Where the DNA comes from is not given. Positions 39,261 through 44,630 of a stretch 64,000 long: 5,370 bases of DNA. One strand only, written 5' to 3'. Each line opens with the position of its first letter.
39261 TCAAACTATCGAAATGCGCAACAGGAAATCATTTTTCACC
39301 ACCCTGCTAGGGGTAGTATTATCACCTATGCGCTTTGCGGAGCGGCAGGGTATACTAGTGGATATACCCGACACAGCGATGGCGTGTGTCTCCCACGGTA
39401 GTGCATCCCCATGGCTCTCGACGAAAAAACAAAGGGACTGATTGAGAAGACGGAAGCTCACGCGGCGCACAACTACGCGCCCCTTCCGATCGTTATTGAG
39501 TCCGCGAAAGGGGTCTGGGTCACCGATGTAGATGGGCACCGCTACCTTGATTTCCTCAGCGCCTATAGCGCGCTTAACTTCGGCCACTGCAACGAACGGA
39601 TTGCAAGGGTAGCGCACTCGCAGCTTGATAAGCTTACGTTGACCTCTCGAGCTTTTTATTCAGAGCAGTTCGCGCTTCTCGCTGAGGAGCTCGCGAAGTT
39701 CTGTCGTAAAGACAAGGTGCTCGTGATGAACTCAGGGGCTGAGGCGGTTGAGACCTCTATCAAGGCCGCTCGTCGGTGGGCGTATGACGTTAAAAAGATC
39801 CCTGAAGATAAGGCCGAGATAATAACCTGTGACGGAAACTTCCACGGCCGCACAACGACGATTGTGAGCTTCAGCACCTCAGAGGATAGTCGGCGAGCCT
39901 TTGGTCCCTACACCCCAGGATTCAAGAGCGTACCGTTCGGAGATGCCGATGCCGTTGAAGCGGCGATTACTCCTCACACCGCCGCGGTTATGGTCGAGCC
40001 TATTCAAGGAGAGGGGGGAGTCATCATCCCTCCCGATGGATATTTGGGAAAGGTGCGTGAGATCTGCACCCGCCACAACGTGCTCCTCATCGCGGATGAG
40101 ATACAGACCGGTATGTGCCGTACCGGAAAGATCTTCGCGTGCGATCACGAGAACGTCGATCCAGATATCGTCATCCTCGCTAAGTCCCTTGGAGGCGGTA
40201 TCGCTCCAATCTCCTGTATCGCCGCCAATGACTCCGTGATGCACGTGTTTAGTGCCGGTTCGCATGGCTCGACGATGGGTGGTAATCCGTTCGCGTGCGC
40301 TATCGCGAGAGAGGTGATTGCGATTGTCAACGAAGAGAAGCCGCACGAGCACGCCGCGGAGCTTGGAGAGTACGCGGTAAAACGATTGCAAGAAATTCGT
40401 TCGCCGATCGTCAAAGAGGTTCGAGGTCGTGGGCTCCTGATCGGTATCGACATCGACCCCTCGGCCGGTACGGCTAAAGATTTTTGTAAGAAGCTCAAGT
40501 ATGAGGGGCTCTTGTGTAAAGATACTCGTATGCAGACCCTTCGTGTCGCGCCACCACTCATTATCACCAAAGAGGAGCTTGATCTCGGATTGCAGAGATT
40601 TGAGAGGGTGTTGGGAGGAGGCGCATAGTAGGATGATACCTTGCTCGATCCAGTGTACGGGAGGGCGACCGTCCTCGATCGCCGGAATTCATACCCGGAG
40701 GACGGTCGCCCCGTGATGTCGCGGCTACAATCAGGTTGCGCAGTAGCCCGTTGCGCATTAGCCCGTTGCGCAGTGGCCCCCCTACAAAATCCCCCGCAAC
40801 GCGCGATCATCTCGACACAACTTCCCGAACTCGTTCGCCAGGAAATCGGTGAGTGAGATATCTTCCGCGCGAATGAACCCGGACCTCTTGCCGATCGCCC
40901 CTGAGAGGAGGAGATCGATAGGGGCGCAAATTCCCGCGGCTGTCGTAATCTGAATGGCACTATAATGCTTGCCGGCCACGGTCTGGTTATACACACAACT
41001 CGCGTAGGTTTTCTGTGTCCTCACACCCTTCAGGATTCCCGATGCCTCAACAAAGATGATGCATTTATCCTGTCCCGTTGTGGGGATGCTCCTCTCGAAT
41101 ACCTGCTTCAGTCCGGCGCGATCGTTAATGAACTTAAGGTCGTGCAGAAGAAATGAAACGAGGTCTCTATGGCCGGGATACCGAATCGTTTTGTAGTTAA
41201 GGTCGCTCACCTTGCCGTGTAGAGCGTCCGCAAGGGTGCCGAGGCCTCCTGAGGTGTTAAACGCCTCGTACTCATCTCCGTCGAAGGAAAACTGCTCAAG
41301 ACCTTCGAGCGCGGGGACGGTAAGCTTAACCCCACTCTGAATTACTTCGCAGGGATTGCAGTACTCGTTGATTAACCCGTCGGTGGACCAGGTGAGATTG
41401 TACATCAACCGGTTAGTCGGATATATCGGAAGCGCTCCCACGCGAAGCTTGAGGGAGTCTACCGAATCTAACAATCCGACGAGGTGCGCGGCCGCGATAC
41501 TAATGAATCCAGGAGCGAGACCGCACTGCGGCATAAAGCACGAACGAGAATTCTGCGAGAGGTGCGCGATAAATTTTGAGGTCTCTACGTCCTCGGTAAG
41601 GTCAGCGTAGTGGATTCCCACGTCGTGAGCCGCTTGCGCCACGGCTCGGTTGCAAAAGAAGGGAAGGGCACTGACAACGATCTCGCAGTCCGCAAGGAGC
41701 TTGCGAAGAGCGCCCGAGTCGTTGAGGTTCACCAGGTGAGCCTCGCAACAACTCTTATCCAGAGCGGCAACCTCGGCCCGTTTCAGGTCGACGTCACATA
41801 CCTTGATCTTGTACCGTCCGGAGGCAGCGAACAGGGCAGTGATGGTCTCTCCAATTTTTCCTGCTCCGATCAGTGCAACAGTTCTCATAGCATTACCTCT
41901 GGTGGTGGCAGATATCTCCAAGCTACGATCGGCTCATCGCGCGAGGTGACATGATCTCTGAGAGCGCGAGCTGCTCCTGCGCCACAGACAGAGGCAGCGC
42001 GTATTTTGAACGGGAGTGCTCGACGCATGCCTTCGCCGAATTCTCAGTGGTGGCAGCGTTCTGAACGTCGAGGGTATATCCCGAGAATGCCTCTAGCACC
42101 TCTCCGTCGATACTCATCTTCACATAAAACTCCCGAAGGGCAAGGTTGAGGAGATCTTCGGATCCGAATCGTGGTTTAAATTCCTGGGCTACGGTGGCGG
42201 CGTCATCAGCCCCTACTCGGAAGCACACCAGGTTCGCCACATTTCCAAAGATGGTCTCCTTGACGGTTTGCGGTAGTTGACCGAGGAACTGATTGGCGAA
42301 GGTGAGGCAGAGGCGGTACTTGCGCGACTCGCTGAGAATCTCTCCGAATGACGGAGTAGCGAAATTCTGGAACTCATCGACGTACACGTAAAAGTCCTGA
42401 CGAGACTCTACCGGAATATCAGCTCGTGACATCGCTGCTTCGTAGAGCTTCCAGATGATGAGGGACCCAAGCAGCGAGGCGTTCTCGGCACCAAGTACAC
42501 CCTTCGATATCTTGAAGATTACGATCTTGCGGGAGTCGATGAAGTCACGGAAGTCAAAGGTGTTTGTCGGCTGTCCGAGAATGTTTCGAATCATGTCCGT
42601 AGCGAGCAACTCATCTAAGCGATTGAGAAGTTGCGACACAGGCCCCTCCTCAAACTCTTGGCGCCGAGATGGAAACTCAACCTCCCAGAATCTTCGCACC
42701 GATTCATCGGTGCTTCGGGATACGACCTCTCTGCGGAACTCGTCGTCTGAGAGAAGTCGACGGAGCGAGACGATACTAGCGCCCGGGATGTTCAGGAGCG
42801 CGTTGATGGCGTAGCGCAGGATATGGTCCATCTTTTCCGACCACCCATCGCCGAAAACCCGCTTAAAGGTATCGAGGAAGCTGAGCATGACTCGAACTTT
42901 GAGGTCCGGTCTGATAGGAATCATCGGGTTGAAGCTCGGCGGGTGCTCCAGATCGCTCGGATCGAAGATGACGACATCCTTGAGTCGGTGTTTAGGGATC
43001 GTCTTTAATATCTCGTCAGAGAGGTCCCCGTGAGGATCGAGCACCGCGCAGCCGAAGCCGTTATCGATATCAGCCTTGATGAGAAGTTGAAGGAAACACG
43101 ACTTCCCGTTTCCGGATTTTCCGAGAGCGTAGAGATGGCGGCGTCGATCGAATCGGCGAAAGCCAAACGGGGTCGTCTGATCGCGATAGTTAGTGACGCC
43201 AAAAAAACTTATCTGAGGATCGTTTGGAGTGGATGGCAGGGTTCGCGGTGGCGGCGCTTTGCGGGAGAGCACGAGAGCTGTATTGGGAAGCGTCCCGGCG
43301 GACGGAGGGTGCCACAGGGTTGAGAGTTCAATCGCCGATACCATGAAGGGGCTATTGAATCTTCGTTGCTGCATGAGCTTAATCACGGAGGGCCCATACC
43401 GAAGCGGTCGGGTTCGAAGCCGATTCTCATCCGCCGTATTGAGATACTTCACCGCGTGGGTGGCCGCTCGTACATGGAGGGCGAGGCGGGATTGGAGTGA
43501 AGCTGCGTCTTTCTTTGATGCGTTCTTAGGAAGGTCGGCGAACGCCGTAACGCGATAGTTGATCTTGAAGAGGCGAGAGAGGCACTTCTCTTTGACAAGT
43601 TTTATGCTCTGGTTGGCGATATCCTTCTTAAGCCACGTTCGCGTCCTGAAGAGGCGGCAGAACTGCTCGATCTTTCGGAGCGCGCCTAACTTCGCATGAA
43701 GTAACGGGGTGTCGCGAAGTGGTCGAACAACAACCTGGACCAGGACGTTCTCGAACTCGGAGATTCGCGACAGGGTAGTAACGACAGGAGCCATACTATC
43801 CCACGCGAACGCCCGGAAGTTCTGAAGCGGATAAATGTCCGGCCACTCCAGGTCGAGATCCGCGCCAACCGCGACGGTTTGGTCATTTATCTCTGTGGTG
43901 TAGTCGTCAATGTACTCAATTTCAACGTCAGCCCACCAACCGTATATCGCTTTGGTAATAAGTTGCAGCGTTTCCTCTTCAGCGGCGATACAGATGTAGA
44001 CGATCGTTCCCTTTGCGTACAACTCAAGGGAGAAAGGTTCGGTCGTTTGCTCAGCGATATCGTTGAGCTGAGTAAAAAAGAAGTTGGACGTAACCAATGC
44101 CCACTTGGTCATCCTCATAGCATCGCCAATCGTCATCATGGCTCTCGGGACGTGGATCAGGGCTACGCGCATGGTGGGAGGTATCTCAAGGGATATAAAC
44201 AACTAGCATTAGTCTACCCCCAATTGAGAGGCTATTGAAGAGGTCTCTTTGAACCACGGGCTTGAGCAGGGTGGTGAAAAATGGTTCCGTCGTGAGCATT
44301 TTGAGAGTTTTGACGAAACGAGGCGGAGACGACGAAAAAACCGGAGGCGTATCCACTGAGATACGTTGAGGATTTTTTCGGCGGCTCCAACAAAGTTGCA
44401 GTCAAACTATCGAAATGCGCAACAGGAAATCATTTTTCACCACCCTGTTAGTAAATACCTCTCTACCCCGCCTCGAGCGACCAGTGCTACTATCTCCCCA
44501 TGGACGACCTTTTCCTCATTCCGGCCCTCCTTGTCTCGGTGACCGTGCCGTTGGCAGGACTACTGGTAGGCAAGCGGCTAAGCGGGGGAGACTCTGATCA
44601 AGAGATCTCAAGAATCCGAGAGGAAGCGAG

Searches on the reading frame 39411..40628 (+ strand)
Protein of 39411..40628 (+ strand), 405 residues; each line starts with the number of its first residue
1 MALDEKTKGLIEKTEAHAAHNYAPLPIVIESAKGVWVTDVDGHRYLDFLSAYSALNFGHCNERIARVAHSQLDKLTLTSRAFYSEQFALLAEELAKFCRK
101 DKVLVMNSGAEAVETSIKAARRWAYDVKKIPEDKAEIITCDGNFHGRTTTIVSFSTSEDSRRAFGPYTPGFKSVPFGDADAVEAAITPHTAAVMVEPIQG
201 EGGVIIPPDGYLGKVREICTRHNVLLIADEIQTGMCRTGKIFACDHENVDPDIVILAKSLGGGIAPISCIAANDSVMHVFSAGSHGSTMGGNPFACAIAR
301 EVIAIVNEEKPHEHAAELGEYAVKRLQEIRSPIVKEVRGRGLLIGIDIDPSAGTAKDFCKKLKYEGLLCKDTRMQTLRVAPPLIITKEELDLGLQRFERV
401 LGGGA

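Call 37: find_encoding_contigs(protein=window:39411-40628:+, flank=1500, max_places=10)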
Protein window:39411-40628:+ (405 aa): 6 contigs read that carry it; 4 places shown.
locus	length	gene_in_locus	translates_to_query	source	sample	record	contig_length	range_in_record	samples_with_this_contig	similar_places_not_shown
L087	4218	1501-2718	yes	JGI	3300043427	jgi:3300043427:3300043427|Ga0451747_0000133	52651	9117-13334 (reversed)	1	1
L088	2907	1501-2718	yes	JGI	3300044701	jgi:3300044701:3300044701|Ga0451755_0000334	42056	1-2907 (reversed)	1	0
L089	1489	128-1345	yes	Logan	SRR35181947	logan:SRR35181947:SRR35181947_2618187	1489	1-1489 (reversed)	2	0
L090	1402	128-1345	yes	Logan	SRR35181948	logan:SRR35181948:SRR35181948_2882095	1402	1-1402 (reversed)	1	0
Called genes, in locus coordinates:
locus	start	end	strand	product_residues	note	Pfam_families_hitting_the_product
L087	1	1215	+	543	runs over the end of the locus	PF01336:tRNA_anti-codon, PF00152:tRNA-synt_2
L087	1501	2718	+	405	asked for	PF00202:Aminotran_3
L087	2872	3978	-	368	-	PF03435:Sacchrp_dh_NADP, PF16653:Sacchrp_dh_C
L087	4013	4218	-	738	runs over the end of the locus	PF26449:DUF8128 (weak), PF02534:T4SS-DNA_transf (weak), PF01935:DUF87 (weak), PF12696:TraG-D_C (weak)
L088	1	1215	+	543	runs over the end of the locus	PF01336:tRNA_anti-codon, PF00152:tRNA-synt_2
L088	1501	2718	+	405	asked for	PF00202:Aminotran_3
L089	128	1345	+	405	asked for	PF00202:Aminotran_3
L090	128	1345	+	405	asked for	PF00202:Aminotran_3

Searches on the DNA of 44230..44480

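Call 85: search_rna_families(source=window, start=44230, end=44480, threshold=evalue, max_evalue=1)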
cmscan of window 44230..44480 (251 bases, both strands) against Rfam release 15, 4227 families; matches with E-value up to 1: 1.
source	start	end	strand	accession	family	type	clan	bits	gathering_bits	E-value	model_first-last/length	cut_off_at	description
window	44325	44374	+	RF01128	sR43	Gene; snRNA; snoRNA; CD-box;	-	12.7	45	0.59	1-56/56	no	Small nucleolar RNA sR42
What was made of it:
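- On Any Rfam RNA family: The best permissive match on the element was E=0.59 to an archaeal snoRNA model, which is noise (call 85).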
